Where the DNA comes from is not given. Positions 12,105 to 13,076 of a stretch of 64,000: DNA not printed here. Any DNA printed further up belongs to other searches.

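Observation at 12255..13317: XRE-HTH/DUF4065 (Panacea-like) protein with an overlapping 133-aa unknown ORF, a candidate PanA-PanT toxin-antitoxin pair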

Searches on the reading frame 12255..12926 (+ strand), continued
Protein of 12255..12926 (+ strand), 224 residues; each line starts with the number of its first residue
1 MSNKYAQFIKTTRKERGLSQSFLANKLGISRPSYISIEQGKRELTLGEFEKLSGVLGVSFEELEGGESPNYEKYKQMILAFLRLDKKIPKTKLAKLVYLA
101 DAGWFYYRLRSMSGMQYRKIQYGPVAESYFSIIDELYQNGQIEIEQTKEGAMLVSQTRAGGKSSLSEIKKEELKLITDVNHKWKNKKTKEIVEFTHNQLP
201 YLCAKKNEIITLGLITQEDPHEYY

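Call 62: predict_structure(alignment_id=A4)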
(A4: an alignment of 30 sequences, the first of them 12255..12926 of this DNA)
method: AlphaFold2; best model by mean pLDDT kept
length: 224 residues; sequences in the alignment: 30
mean_pLDDT: 74.1   pTM: 0.61
mean pLDDT of the five models: 74.1, 73.8, 73.1, 57.8, 50.6
residues with pLDDT >= 90: 48; 70-90: 99; 50-70: 38; < 50: 39
segments of 3 or more residues with pLDDT < 50: 110-124, 200-206, 208-220, 222-224
pLDDT, mean of each block of 10 residues (from residue 1): 74 90 93 91 81 80 65 88 90 82 62 42 59 88 88 89 86 77 73 55 44 46 41
secondary structure, 60 per line:
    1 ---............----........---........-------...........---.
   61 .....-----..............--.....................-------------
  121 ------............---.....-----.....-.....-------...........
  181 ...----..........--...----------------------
elements in order: H4-15 H20-27 H31-38 H46-56 H60-65 H71-84 E87-89 H90-107 H127-138 E142-146 E152-156 H158-162 H170-183 H188-197
